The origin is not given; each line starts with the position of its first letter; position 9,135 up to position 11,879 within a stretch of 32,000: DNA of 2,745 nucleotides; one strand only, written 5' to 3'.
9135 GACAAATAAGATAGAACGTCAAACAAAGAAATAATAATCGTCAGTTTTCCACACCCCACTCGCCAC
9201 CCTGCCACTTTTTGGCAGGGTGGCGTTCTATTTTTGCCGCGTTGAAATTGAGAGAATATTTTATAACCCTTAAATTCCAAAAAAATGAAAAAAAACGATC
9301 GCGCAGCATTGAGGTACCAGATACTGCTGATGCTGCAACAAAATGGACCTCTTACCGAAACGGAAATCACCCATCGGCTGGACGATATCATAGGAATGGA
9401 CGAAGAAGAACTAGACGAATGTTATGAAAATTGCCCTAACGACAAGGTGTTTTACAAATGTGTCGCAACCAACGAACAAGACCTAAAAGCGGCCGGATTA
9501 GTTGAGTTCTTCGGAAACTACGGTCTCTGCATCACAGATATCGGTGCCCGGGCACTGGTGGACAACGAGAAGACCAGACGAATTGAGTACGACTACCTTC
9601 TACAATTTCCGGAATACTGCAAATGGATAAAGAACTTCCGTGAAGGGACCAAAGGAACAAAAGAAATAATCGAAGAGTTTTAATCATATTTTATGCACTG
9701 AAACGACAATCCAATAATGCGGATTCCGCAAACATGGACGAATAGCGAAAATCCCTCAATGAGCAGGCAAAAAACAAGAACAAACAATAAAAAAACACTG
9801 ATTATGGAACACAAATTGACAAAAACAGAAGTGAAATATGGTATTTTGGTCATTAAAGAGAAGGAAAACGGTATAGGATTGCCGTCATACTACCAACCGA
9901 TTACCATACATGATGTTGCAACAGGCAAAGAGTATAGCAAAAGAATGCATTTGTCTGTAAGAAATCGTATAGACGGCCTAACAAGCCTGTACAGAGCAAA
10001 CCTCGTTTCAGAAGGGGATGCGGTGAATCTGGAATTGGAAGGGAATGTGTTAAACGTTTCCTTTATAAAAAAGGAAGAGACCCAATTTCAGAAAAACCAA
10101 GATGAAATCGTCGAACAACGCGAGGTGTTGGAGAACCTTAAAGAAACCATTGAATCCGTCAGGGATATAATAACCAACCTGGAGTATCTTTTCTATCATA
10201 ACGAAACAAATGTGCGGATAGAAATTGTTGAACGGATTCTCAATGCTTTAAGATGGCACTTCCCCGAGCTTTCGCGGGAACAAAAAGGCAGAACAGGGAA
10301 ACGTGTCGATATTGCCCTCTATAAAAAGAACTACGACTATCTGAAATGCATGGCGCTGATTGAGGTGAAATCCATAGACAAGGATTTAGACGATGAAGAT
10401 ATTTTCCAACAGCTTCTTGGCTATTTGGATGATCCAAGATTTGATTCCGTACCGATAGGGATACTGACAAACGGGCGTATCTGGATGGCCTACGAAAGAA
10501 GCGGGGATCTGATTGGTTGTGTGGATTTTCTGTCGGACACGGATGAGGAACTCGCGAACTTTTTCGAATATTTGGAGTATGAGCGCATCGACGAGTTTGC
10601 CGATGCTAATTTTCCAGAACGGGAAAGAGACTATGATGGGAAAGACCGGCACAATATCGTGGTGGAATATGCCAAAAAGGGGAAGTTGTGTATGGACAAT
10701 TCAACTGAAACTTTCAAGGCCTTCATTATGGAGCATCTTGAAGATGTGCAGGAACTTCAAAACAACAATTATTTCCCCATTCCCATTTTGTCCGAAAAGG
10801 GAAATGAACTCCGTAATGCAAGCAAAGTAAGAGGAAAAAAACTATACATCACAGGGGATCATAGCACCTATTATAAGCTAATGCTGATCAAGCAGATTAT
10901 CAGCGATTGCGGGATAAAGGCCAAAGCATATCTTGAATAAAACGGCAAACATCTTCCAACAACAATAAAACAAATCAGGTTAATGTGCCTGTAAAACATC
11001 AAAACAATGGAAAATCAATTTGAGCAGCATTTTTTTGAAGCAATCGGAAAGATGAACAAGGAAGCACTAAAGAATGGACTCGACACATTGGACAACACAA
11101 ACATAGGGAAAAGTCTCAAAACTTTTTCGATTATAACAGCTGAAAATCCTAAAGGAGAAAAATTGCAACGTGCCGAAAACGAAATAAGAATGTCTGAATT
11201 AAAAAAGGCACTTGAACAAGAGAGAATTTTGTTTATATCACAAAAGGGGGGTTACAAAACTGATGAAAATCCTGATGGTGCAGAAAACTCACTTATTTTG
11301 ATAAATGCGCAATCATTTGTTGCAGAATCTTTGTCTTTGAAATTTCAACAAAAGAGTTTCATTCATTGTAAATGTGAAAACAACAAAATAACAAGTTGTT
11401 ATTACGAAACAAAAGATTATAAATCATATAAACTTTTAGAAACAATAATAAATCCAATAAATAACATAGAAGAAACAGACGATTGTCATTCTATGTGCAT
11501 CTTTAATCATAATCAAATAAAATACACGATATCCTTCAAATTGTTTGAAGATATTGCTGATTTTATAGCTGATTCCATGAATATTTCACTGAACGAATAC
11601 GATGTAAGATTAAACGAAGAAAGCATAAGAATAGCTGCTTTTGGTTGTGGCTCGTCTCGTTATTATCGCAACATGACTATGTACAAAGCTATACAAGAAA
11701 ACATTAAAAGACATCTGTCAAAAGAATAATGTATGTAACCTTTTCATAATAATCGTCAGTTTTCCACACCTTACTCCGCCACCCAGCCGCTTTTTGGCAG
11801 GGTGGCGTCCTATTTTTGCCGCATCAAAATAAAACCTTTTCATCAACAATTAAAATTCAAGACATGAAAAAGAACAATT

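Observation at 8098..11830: Cassette-like architecture: low-GC nuclease genes bounded by repeated leader and tail/hairpin/promoter modules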

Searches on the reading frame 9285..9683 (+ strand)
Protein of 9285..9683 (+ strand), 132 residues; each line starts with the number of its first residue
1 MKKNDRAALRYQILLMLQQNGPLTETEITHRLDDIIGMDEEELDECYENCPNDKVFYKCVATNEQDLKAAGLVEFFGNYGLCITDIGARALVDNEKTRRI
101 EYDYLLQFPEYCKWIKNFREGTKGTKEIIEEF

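Call 9: search_protein_families(library=pfam, proteins=[window:9285-9683:+], max_evalue=0.01)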
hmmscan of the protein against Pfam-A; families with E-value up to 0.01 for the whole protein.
window:9285-9683:+ (132 aa): 1 family
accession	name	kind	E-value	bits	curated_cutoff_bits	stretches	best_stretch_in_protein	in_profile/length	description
PF14338.12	Mrr_N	-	2.4e-05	24.8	29.5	1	11-91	6-85/87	Mrr N-terminal domain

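Call 19: find_encoding_contigs(protein=window:9285-9683:+, flank=10000, max_places=10)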
Protein window:9285-9683:+ (132 aa): 1 contig read that carries it; 1 place shown.
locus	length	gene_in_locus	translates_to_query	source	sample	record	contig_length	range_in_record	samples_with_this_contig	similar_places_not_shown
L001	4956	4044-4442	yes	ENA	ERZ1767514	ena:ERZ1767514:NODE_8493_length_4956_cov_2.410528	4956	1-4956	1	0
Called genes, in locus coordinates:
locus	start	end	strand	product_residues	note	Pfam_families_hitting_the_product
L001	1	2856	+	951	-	?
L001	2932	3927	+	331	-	PF01541:GIY-YIG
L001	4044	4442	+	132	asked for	-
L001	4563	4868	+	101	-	-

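Call 37: search_protein_families(library=padloc, proteins=[window:9285-9683:+], max_evalue=0.01)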
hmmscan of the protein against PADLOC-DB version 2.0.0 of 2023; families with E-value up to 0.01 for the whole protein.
window:9285-9683:+ (132 aa): 0 families

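Call 38: search_protein_families(library=ncbifam, proteins=[window:9285-9683:+], max_evalue=0.01)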
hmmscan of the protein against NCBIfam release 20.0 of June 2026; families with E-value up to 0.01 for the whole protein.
window:9285-9683:+ (132 aa): 1 family
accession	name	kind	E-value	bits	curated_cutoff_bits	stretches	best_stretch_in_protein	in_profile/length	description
NF007127.0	PRK09568.1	equivalog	0.0044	16.4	378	1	70-130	104-165/306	DNA primase regulatory subunit PriL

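Call 86: search_protein_families(library=phrogs, proteins=[window:9285-9683:+], max_evalue=0.001)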
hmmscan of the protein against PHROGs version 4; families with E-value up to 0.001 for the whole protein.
window:9285-9683:+ (132 aa): 0 families

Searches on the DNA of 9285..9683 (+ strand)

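Call 44: search_rna_families(sources=[L001, L002, L003, L004, L005, L006, L007, L008, L009, L010, L011, L012, L013, L016], threshold=gathering)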
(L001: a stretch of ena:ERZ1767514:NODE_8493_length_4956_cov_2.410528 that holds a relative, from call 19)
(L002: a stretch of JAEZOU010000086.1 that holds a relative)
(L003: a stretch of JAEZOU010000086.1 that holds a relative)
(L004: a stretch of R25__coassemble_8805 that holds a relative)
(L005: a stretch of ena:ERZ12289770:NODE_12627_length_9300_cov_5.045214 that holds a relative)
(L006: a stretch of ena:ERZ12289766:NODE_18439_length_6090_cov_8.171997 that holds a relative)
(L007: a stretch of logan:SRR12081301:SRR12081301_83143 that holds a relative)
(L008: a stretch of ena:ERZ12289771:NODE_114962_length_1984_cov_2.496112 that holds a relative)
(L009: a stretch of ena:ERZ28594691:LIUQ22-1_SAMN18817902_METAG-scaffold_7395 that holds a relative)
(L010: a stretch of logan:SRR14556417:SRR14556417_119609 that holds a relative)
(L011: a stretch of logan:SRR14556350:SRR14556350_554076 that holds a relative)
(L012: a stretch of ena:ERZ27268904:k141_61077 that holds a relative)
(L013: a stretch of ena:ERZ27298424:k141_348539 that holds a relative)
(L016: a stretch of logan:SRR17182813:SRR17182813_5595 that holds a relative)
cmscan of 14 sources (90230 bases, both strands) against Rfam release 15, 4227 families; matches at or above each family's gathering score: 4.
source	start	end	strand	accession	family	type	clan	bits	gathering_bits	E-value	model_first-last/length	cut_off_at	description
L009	4041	4075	+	RF02914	DUF805b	Cis-reg;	CL00115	40.1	35.6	9.4e-08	1-35/35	no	DUF805b RNA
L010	879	913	+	RF02914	DUF805b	Cis-reg;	CL00115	40.1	35.6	9.4e-08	1-35/35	no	DUF805b RNA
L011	879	913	+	RF02914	DUF805b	Cis-reg;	CL00115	40.1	35.6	9.4e-08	1-35/35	no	DUF805b RNA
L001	2876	2910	+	RF02914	DUF805b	Cis-reg;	CL00115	39.9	35.6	1.1e-07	1-35/35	no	DUF805b RNA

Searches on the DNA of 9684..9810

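Call 87: search_rna_families(source=window, start=9684, end=9810, threshold=evalue, max_evalue=10, show_alignments=2)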
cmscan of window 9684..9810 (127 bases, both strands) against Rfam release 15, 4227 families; matches with E-value up to 10: 1.
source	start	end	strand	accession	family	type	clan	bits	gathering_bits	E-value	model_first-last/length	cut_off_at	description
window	9759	9783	+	RF00522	PreQ1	Cis-reg; riboswitch;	-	10.5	39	7.6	1-45/45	no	PreQ1 (pre queuosine) riboswitch aptamer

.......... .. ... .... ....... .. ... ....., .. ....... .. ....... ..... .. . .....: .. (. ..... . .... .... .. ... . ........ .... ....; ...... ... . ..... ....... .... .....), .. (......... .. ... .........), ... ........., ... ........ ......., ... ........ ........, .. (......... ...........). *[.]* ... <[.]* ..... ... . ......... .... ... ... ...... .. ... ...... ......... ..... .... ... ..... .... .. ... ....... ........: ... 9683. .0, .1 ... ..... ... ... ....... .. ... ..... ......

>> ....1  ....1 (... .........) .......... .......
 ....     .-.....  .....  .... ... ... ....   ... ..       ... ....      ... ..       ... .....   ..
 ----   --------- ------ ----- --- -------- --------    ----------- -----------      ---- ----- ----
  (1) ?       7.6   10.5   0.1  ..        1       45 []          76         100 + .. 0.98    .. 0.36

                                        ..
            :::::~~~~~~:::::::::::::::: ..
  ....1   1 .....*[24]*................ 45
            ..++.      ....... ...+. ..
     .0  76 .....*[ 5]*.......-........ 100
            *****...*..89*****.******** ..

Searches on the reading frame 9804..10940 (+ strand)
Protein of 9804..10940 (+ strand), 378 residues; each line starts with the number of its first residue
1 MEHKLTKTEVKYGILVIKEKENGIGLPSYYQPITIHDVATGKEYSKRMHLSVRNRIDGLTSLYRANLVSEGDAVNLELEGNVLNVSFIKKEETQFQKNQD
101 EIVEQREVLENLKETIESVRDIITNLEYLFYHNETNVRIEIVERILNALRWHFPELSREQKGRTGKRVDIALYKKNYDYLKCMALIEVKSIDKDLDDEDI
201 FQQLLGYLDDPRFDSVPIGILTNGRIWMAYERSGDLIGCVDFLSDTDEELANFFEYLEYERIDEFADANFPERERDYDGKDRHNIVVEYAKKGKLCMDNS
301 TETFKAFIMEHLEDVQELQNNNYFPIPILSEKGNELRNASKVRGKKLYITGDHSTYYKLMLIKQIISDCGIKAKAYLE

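Call 9: search_protein_families(library=pfam, proteins=[window:9804-10940:+], max_evalue=0.01)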
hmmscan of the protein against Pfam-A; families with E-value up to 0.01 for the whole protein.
window:9804-10940:+ (378 aa): 1 family
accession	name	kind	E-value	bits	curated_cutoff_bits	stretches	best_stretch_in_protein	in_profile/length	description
PF04313.20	HSDR_N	-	0.00036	20.9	25.1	1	93-233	29-193/198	Type I restriction enzyme R protein N terminus (HSDR_N)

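Call 37: search_protein_families(library=padloc, proteins=[window:9804-10940:+], max_evalue=0.01)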
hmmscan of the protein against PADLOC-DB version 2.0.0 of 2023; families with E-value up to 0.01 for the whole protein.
window:9804-10940:+ (378 aa): 1 family
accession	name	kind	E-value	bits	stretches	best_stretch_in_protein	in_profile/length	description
PDLC04519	PDC-M21C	-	0.007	14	0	116-165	125-173/224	-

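Call 38: search_protein_families(library=ncbifam, proteins=[window:9804-10940:+], max_evalue=0.01)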
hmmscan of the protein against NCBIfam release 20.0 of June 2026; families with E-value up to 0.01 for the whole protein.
window:9804-10940:+ (378 aa): 0 families

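Call 53: find_homologous_proteins(query=window:9804-10940:+, max_evalue=0.001)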
Query window:9804-10940:+ (378 aa): 37 proteins with E <= 0.001 among 3165 candidates.
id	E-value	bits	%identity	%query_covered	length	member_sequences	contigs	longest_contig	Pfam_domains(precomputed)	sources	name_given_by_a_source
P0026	7.7e-238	807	96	100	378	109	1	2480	-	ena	-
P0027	7.5e-186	636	78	100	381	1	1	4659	-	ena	-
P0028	1.0e-185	635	78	100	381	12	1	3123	-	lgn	-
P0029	2.6e-156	539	77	87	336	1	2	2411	-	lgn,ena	-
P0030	3.4e-142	492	79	77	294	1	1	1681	-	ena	-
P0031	5.9e-106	373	51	99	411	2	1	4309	-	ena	-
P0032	9.8e-89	316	46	97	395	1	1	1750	PF13588.13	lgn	-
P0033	6.3e-88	314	47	97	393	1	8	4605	PF13588.13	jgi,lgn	jgi:hypothetical protein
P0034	1.7e-87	312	47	97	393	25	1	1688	PF13588.13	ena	-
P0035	2.2e-87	312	46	97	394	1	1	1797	PF13588.13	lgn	-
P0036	3.8e-87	311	47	97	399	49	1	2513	PF13588.13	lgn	-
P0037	4.1e-87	311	47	97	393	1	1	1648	PF13588.13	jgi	jgi:hypothetical protein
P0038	5.1e-87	311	47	98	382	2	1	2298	-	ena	-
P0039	3.2e-84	301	46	98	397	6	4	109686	PF13588.13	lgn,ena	-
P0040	5.1e-83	297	46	97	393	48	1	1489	PF13588.13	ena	-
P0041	8.0e-77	277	43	98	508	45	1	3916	PF14338.13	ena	-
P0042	9.7e-71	257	43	97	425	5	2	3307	PF13588.13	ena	-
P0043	1.9e-70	256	42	98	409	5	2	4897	PF13588.13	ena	-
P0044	2.7e-69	252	49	70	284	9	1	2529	PF04313.21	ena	-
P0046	2.5e-64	236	45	79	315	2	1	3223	PF13588.13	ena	-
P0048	1.7e-55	207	38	98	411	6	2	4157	PF13588.13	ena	-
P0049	2.3e-54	203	38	98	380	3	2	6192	PF04313.21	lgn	-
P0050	2.6e-54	203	38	98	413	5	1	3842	PF13588.13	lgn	-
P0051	7.5e-54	201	38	98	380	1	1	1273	PF04313.21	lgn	-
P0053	2.2e-53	200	37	97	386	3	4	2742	PF04313.21,PF13588.13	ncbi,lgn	-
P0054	4.3e-52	196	36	98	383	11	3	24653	PF04313.21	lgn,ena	-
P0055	1.1e-51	194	36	98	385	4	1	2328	PF04313.21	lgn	-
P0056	1.3e-50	191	36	98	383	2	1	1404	PF04313.21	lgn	-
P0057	4.7e-47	179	34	98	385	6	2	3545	PF04313.21,PF13588.13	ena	-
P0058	2.8e-43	167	37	87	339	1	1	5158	PF04313.21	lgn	-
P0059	3.3e-39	153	34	98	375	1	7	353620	PF04313.21,PF13588.13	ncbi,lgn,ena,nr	ncbi:MAG: type I restriction enzyme HsdR N-terminal domain-containing protein [Bacteroidales bacteri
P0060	4.2e-36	143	41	66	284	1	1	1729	PF04313.21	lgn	-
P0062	9.5e-4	37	32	32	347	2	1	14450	PF04313.21,PF13588.13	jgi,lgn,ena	-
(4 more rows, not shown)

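Call 54: find_encoding_contigs(protein=P0027, flank=5000, max_places=3)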
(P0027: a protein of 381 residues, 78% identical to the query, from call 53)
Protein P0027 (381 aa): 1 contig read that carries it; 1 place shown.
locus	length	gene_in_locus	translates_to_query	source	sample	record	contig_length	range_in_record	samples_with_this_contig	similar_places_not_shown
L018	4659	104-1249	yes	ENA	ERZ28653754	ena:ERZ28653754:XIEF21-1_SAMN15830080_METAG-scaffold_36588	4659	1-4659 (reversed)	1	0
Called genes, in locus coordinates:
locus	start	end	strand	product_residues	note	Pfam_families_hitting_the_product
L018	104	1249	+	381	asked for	-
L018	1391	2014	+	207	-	-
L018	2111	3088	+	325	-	PF13280:WYL, PF25583:WCX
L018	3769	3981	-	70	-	-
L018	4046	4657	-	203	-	?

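Call 55: find_encoding_contigs(protein=P0031, flank=5000, max_places=3)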
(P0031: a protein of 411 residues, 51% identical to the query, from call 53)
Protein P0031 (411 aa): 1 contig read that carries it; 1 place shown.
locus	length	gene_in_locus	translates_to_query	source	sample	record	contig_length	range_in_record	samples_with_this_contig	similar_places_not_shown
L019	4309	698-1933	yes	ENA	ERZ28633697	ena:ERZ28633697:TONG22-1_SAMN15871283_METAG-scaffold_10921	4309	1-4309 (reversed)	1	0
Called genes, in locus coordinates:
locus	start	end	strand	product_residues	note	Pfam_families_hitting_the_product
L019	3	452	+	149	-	?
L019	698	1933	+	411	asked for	-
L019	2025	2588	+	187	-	-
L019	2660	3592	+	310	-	PF13280:WYL, PF25583:WCX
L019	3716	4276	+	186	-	-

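Call 56: find_encoding_contigs(protein=P0039, flank=6000, max_places=3)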
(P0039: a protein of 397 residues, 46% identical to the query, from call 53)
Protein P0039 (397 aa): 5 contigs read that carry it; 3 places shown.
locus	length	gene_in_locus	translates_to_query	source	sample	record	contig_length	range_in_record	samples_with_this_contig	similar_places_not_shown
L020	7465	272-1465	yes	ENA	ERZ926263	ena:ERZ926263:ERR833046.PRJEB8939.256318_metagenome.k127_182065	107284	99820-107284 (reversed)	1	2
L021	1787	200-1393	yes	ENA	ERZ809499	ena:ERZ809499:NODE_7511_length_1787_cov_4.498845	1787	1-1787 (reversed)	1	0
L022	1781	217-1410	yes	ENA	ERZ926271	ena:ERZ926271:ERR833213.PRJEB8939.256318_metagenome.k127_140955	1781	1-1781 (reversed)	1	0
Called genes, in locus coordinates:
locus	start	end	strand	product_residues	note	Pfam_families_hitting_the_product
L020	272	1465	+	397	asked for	PF13588:HSDR_N_2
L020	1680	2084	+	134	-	PF14338:Mrr_N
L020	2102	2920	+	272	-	PF04313:HSDR_N (faint), PF13588:HSDR_N_2 (weak)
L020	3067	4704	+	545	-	PF00004:AAA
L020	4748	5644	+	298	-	PF13280:WYL, PF25583:WCX (weak)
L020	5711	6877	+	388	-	PF13173:AAA_14, PF13635:DUF4143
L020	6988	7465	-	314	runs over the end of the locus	PF02588:YitT_membrane, PF10035:DUF2179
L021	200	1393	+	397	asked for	PF13588:HSDR_N_2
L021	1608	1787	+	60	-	?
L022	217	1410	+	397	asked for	PF13588:HSDR_N_2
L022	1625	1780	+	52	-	?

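Call 57: find_encoding_contigs(protein=P0041, flank=5000, max_places=3)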
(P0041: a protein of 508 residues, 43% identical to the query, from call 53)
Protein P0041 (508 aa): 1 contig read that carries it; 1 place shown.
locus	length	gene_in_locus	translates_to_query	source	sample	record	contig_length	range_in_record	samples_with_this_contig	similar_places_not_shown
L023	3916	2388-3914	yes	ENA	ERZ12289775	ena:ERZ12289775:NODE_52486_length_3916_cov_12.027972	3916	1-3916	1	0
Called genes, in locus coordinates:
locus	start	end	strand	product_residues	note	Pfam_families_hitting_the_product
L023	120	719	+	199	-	PF06414:Zeta_toxin, PF13671:AAA_33 (weak)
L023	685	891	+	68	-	-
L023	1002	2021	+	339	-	PF17761:DUF1016_N, PF06250:YhcG_C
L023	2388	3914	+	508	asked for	PF14338:Mrr_N (faint)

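Call 86: search_protein_families(library=phrogs, proteins=[window:9804-10940:+], max_evalue=0.001)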
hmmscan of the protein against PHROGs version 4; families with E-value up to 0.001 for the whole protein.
window:9804-10940:+ (378 aa): 0 families

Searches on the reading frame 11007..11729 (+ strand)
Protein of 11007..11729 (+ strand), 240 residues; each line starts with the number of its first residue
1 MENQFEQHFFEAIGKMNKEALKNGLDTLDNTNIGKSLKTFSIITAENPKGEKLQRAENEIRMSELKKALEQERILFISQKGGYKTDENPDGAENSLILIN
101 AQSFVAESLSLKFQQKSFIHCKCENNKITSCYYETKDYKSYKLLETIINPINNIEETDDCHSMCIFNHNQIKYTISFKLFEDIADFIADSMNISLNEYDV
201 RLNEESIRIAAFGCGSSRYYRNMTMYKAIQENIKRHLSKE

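Call 9: search_protein_families(library=pfam, proteins=[window:11007-11729:+], max_evalue=0.01)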
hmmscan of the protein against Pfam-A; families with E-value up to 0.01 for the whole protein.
window:11007-11729:+ (240 aa): 1 family
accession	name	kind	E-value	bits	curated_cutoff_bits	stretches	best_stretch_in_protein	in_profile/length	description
PF11697.13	DUF3293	-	1.1e-08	36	25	1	43-116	1-71/73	Protein of unknown function (DUF3293)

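Call 37: search_protein_families(library=padloc, proteins=[window:11007-11729:+], max_evalue=0.01)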
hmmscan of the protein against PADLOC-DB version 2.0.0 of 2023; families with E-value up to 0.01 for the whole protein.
window:11007-11729:+ (240 aa): 0 families

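Call 38: search_protein_families(library=ncbifam, proteins=[window:11007-11729:+], max_evalue=0.01)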
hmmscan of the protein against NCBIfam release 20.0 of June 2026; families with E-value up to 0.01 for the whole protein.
window:11007-11729:+ (240 aa): 0 families

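Call 86: search_protein_families(library=phrogs, proteins=[window:11007-11729:+], max_evalue=0.001)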
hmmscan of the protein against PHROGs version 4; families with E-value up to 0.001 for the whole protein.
window:11007-11729:+ (240 aa): 0 families
